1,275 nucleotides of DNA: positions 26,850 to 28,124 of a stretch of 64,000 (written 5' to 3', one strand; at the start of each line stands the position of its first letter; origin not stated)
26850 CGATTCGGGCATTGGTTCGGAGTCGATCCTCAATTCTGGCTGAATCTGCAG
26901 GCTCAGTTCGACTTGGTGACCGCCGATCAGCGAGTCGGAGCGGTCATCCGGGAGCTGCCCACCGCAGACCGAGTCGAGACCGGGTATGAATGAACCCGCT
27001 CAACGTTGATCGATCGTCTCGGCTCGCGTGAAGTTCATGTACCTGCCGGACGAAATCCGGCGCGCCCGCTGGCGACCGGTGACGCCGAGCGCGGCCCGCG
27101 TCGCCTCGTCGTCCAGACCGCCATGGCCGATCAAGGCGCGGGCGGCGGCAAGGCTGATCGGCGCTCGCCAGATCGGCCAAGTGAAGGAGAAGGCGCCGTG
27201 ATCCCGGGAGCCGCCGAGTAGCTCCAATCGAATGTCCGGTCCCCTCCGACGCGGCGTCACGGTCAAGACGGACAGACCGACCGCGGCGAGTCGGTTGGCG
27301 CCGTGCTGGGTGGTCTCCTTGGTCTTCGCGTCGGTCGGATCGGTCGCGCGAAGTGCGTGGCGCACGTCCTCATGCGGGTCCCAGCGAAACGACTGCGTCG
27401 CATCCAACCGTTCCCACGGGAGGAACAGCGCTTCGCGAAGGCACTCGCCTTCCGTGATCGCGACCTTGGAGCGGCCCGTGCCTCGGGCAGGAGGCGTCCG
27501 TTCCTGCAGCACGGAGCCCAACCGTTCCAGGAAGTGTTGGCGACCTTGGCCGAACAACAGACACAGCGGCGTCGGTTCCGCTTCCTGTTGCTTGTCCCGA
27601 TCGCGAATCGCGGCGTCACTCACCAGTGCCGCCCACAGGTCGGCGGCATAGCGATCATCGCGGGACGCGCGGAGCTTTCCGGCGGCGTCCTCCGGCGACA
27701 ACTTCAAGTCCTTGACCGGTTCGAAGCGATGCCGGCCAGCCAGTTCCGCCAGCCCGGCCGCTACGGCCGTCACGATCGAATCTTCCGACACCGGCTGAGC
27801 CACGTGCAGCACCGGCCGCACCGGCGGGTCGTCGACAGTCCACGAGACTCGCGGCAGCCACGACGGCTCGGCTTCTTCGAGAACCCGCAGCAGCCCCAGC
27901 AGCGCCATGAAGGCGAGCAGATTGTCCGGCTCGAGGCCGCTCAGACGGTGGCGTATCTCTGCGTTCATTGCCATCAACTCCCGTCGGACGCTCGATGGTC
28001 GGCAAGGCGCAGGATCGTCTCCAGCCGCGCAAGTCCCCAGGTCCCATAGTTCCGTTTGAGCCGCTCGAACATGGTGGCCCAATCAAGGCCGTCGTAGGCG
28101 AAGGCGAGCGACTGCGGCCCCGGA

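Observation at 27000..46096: Type I-G (I-U) CRISPR-Cas with divergent effector and adaptation operons and non-canonical gene order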

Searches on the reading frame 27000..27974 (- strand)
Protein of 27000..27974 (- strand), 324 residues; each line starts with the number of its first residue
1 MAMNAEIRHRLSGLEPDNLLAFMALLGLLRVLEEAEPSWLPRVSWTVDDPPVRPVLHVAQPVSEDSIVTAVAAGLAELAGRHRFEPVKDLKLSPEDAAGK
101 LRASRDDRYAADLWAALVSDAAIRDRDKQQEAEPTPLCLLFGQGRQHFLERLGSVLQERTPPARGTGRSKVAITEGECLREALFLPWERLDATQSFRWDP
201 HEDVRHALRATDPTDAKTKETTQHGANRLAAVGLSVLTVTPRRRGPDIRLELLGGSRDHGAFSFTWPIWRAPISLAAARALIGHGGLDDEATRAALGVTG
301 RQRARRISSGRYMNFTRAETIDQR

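Call 7: search_protein_families(library=ncbifam, proteins=[window:27000-27974:-], max_evalue=0.01)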
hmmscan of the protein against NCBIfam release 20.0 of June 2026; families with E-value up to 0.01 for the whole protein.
window:27000-27974:- (324 aa): 1 family
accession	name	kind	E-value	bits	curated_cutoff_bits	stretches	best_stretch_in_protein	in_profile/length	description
NF049934.1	adjac_Cas3_IG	equivalog_domain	5.2e-49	167.5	65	1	11-318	1-298/299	type I-G CRISPR-associated protein, Cas3-extension family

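Call 8: search_protein_families(library=pfam, proteins=[window:27000-27974:-], max_evalue=0.01)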
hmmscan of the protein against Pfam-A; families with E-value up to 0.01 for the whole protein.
window:27000-27974:- (324 aa): 0 families

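Call 9: search_protein_families(library=ncbifam, proteins=[window:27000-27974:-], max_evalue=10)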
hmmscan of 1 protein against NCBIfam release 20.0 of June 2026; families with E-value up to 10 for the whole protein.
window:27000-27974:- (324 aa): 2 families
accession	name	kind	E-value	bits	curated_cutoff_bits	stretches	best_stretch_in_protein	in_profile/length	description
NF049934.1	adjac_Cas3_IG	equivalog_domain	5.2e-49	167.5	65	1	11-318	1-298/299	type I-G CRISPR-associated protein, Cas3-extension family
TIGR03553.1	F420_FbiB_CTERM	equivalog_domain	0.059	13.1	249.55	1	58-126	13-80/194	F420 biosynthesis protein FbiB, C-terminal domain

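Call 12: find_homologous_proteins(query=window:27000-27974:-, max_evalue=0.001)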
Query window:27000-27974:- (324 aa): 1820 proteins with E <= 0.001 among 8000 candidates; the best 120 are listed.
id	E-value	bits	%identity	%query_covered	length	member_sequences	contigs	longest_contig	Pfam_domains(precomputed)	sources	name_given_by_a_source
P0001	1.8e-207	706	99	99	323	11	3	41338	-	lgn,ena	-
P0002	2.1e-190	650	91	99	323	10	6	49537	-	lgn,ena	-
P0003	1.2e-174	598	84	99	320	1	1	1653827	-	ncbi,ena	-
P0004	7.4e-164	563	80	99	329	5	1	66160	-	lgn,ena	-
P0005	3.0e-151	521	74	98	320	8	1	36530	-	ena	-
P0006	6.9e-151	520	75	98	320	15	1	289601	-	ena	-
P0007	4.2e-150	518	73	98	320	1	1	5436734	-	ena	-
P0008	1.3e-141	490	69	98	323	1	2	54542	-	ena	-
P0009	2.0e-141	489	70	98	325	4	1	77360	-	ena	-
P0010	1.1e-139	483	69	98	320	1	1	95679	-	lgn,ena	-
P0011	6.0e-139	481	69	98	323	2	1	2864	-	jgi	-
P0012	1.5e-138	480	68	98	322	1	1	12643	-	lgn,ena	-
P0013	1.8e-138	479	70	98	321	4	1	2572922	-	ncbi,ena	-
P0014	3.1e-138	479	68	98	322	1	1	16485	-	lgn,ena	-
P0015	6.7e-138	477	68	99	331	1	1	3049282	-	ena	-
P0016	1.0e-137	477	68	98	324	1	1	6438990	-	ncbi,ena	-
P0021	1.3e-136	473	70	96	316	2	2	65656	-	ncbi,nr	ncbi:MAG: hypothetical protein OXQ31_15115 [Spirochaetaceae bacterium]|nr:hypothetical protein [Spir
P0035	1.7e-133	463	66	99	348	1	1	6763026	-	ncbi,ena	-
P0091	1.1e-128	447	68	96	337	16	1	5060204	-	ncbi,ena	-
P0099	3.8e-128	445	66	99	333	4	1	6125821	-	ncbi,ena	-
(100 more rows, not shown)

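Call 23: list_cluster_members(proteins=[P0003, P0013, P0016, P0035, P0091, P0099, P0021, P0001])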
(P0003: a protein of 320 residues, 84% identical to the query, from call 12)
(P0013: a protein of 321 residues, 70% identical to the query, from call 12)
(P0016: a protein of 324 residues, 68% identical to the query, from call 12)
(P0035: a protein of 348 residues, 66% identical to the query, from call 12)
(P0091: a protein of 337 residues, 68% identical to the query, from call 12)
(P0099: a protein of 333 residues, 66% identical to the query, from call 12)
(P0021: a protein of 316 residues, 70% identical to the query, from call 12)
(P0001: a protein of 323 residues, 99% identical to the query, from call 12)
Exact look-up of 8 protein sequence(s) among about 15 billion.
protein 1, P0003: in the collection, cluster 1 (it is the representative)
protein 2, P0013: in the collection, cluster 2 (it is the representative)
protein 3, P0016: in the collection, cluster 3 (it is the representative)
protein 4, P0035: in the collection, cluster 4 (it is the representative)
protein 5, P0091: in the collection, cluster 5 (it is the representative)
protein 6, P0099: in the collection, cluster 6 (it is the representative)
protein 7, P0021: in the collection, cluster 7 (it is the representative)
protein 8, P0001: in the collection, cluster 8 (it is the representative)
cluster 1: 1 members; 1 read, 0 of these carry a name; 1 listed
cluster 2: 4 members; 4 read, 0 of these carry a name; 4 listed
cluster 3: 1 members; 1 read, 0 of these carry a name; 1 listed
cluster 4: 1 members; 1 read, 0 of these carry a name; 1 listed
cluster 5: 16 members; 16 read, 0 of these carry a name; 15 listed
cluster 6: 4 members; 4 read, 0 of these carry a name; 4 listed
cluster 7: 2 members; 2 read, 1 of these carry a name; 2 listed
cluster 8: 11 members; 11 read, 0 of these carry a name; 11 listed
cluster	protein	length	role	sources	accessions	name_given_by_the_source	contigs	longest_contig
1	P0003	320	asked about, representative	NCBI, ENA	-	-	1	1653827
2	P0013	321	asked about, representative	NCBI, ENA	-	-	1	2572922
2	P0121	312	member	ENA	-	-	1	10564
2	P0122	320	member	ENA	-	-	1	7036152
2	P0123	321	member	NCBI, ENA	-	-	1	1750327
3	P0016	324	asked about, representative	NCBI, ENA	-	-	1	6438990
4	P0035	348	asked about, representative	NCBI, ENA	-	-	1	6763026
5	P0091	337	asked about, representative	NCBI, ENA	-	-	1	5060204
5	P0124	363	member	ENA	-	-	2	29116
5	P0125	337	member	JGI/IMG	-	-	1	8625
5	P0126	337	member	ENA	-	-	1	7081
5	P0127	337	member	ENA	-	-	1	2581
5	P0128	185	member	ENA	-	-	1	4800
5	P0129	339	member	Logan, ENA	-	-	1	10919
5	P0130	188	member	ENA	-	-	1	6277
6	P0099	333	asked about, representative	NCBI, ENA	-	-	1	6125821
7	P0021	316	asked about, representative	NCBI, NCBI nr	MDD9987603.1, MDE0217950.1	MAG: hypothetical protein OXQ31_15115 [Spirochaetaceae bacterium] | hypothetical protein [Spirochaetaceae bacterium]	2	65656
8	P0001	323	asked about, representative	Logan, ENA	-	-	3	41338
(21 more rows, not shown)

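Call 24: predict_structure(alignment_id=A1)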
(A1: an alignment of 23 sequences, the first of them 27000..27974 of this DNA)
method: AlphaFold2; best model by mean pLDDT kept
length: 324 residues; sequences in the alignment: 23
mean_pLDDT: 73.4   pTM: 0.82
mean pLDDT of the five models: 73.4, 71.9, 68.5, 66.7, 64.7
residues with pLDDT >= 90: 80; 70-90: 116; 50-70: 81; < 50: 47
segments of 3 or more residues with pLDDT < 50: 1-3, 120-134, 188-192, 200-220
pLDDT, mean of each block of 10 residues (from residue 1): 67 84 92 95 91 93 95 88 59 65 77 66 43 52 59 74 63 81 70 55 36 41 74 79 65 77 89 94 88 92 78 73 62
secondary structure, 60 per line:
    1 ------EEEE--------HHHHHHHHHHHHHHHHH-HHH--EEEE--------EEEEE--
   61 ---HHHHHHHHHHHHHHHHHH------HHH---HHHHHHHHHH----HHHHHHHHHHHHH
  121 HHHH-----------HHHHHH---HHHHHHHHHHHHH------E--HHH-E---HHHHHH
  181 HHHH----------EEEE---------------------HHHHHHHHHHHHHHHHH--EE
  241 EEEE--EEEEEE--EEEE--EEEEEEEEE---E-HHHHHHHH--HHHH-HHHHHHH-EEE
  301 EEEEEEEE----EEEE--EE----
elements in order: E7-10 H19-35 E42-45 E54-58 H64-81 H94-103 H108-124 H136-141 H145-157 H175-184 E195-198 H220-236 E239-244 E247-252 E255-258 E261-269 H275-282 H285-288 H290-296 E298-308 E313-316

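Call 26: search_protein_representatives(protein=window:27000-27974:-)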
Query: 324 residues. Proteins with E-value up to 0.001 (for the whole library): 1280; up to 1e-10: 727; up to 1e-30: 144. The best 150 are listed.
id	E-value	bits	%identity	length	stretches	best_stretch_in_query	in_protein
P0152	7.1e-103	360.7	60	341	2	100-318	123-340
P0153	7.9e-102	357.2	60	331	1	3-319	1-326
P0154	2.4e-99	349.1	55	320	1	9-324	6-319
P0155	2.7e-96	339.1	90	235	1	3-179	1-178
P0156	2.6e-90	319.4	55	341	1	4-319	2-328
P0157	4.9e-84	298.8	56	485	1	9-322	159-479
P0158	1.6e-83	297.1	63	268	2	5-175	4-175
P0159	2.2e-83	296.7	51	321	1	8-320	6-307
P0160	3.4e-80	286.2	50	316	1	7-319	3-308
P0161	2.4e-78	280.1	49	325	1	8-319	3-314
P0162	1.2e-77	277.8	49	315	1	8-320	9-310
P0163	1.4e-77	277.6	50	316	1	6-319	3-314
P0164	1.0e-76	274.8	48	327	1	8-322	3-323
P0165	5.9e-76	272.3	50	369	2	104-323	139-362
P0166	6.8e-76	272.0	45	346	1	7-319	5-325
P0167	6.8e-75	268.8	65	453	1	9-230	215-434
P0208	6.6e-49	183.4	44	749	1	10-319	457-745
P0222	7.8e-46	173.3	45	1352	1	10-320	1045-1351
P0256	4.9e-38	147.7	40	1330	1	11-318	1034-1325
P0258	1.7e-37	145.9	43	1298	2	9-291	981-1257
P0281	2.8e-32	128.8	36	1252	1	6-321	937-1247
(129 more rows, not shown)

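Call 27: fold_search(model_id=the predicted structure, library=pdb)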
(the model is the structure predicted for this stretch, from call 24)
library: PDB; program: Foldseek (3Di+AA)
matches with E <= 10: 163; with E <= 0.001: 0
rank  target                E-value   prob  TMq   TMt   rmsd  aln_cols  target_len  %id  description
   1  3go9                  5.5e-01  0.06  0.12  0.10  14.8       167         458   16  Predicted insulinase family protease from Yersinia pestis (released 2009-04-07)
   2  7sba_I                6.4e-01  0.12  0.18  0.08  18.4       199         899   16  Structure of type I-D Cascade bound to a dsDNA target (released 2022-06-08)
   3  5en5_B                8.4e-01  0.03  0.15  0.10  23.6       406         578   10  Apo structure of bacterial efflux pump. (released 2016-04-06)
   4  9f28_A                9.3e-01  0.12  0.17  0.16  12.2       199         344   12  Crystal structure of the heterodimeric primase from pyrococcus abyssi (deletion of the PriL-CTD domain) (released 2024-12-04)
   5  7b8s_B                9.8e-01  0.03  0.15  0.10  23.9       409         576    8  Fusidic acid bound structure of bacterial efflux pump. (released 2021-10-20)
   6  1vgx_A                1.2e+00  0.15  0.17  0.30  11.4       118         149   21  Crystal structure of a autoinducer-2 synthesis protein (released 2003-11-25)
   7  7b8r_B                1.3e+00  0.02  0.15  0.10  23.8       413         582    8  Doxycycline bound structure of bacterial efflux pump. (released 2021-10-20)
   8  1inn_B                1.4e+00  0.14  0.17  0.29  11.4       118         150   21  CRYSTAL STRUCTURE OF D. RADIODURANS LUXS, P21 (released 2001-06-08)
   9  5en5_A                1.4e+00  0.02  0.15  0.09  23.4       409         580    9  Apo structure of bacterial efflux pump. (released 2016-04-06)
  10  7mwq_A                1.4e+00  0.10  0.15  0.22  12.1       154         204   19  Structure of De Novo designed beta sheet heterodimer LHD29A53/B53 (released 2022-01-19)
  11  5ent_B                1.4e+00  0.02  0.15  0.09  23.2       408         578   10  Minocycline bound structure of bacterial efflux pump. (released 2016-04-06)
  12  1inn_A                1.5e+00  0.16  0.18  0.33  11.2       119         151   20  CRYSTAL STRUCTURE OF D. RADIODURANS LUXS, P21 (released 2001-06-08)
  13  4v6w_CU               1.5e+00  0.15  0.16  0.34   7.0        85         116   10  Structure of the D. melanogaster 80S ribosome (released 2014-07-09)
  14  1vh2                  1.6e+00  0.10  0.13  0.24  12.0       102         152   22  Crystal structure of a autoinducer-2 synthesis protein (released 2003-12-30)
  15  1g71_A                1.6e+00  0.06  0.18  0.17  15.3       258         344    8  CRYSTAL STRUCTURE OF PYROCOCCUS FURIOSUS DNA PRIMASE (released 2001-01-10)
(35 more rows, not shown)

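Call 28: search_protein_families(library=ncbifam, proteins=[P0222, P0256, P0258, P0281, P0208, P0157, P0167], max_evalue=0.00001)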
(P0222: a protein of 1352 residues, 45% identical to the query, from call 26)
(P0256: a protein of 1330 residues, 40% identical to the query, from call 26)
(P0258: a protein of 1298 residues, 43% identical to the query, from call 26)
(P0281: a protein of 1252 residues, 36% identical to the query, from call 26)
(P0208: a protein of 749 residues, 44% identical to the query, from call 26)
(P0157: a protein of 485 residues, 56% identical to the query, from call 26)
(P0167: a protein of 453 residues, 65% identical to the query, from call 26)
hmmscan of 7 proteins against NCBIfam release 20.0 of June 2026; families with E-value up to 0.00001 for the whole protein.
P0222 (1352 aa): 5 families
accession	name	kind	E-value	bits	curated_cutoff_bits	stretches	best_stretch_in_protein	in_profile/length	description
TIGR02621.3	cas3_GSU0051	exception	3.9e-230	767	400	1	6-1008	1-854/854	type I-G CRISPR-associated helicase/endonuclease Cas3g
NF049934.1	adjac_Cas3_IG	equivalog_domain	5.5e-50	170.7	65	1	1046-1349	1-298/299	type I-G CRISPR-associated protein, Cas3-extension family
TIGR01587.1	cas3_core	equivalog_domain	2.7e-21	76.1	102.45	1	191-424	126-333/358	CRISPR-associated helicase Cas3'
NF007248.0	PRK09694.1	equivalog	4.7e-15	54.7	569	1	305-417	562-668/878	CRISPR-associated helicase/endonuclease Cas3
TIGR01596.1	cas3_HD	equivalog_domain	5.2e-14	52.7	43.45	1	812-1006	1-140/178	CRISPR-associated endonuclease Cas3''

P0256 (1330 aa): 5 families
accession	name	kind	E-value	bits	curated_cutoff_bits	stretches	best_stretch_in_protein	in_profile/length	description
TIGR02621.3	cas3_GSU0051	exception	6.3e-221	736.5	400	1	29-1000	10-854/854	type I-G CRISPR-associated helicase/endonuclease Cas3g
NF049934.1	adjac_Cas3_IG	equivalog_domain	5.6e-45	154.2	65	1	1034-1319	1-292/299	type I-G CRISPR-associated protein, Cas3-extension family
TIGR01587.1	cas3_core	equivalog_domain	3.6e-23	82.3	102.45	1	304-422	216-323/358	CRISPR-associated helicase Cas3'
NF007248.0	PRK09694.1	equivalog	1.6e-16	59.6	569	1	312-435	562-680/878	CRISPR-associated helicase/endonuclease Cas3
TIGR01596.1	cas3_HD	equivalog_domain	1.2e-12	48.2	43.45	1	809-960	1-135/178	CRISPR-associated endonuclease Cas3''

P0258 (1298 aa): 5 families
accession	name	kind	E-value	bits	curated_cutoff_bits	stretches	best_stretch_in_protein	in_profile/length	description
TIGR02621.3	cas3_GSU0051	exception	1e-220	735.9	400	1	8-952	2-854/854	type I-G CRISPR-associated helicase/endonuclease Cas3g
NF049934.1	adjac_Cas3_IG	equivalog_domain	2.7e-37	129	65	1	983-1273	1-283/299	type I-G CRISPR-associated protein, Cas3-extension family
TIGR01587.1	cas3_core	equivalog_domain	5.8e-21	75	102.45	1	293-396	223-319/358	CRISPR-associated helicase Cas3'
NF007248.0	PRK09694.1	equivalog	1.6e-15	56.2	569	1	294-395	562-661/878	CRISPR-associated helicase/endonuclease Cas3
TIGR01596.1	cas3_HD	equivalog_domain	8e-12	45.6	43.45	1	763-894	1-113/178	CRISPR-associated endonuclease Cas3''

P0281 (1252 aa): 5 families
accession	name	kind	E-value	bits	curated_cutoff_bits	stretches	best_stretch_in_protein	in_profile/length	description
TIGR02621.3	cas3_GSU0051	exception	2.1e-200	668.6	400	1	7-908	1-854/854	type I-G CRISPR-associated helicase/endonuclease Cas3g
NF049934.1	adjac_Cas3_IG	equivalog_domain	7e-31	108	65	1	942-1236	1-289/299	type I-G CRISPR-associated protein, Cas3-extension family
TIGR01587.1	cas3_core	equivalog_domain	1.2e-16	60.9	102.45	1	282-382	223-320/358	CRISPR-associated helicase Cas3'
TIGR01596.1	cas3_HD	equivalog_domain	1.7e-13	51.1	43.45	1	714-859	1-125/178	CRISPR-associated endonuclease Cas3''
NF007248.0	PRK09694.1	equivalog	2.7e-08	32.3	569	1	285-380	564-661/878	CRISPR-associated helicase/endonuclease Cas3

P0208 (749 aa): 3 families
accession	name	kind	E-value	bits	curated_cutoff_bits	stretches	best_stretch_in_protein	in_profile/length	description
TIGR02621.3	cas3_GSU0051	exception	3.5e-58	198.1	400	1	22-415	545-854/854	type I-G CRISPR-associated helicase/endonuclease Cas3g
NF049934.1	adjac_Cas3_IG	equivalog_domain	4.5e-46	157.8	65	1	458-742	1-296/299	type I-G CRISPR-associated protein, Cas3-extension family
TIGR01596.1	cas3_HD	equivalog_domain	3.3e-14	53.3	43.45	1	215-415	1-178/178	CRISPR-associated endonuclease Cas3''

P0157 (485 aa): 2 families
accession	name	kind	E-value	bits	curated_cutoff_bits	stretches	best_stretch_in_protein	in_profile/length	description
NF049934.1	adjac_Cas3_IG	equivalog_domain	2.4e-48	165.3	65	1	161-474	1-296/299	type I-G CRISPR-associated protein, Cas3-extension family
TIGR02621.3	cas3_GSU0051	exception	4.7e-15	55.5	400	1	83-127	809-853/854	type I-G CRISPR-associated helicase/endonuclease Cas3g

P0167 (453 aa): 3 families
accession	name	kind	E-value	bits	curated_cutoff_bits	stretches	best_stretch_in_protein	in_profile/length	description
TIGR02621.3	cas3_GSU0051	exception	4e-42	145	400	1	2-184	672-837/854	type I-G CRISPR-associated helicase/endonuclease Cas3g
NF049934.1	adjac_Cas3_IG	equivalog_domain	3e-23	82.9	65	1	217-434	1-209/299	type I-G CRISPR-associated protein, Cas3-extension family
TIGR01596.1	cas3_HD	equivalog_domain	8.7e-12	45.5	43.45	1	2-133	2-113/178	CRISPR-associated endonuclease Cas3''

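Call 33: search_solved_structures(query=A1, max_evalue=10, show_alignments=2)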
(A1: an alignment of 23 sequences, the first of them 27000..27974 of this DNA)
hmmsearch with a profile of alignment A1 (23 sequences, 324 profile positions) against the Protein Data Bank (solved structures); distinct sequences matched with E-value up to 10: 1.
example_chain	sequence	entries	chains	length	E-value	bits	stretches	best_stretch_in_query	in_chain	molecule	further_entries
3grc_A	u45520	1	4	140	0.12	14.7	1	38-123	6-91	Sensor protein, Kinase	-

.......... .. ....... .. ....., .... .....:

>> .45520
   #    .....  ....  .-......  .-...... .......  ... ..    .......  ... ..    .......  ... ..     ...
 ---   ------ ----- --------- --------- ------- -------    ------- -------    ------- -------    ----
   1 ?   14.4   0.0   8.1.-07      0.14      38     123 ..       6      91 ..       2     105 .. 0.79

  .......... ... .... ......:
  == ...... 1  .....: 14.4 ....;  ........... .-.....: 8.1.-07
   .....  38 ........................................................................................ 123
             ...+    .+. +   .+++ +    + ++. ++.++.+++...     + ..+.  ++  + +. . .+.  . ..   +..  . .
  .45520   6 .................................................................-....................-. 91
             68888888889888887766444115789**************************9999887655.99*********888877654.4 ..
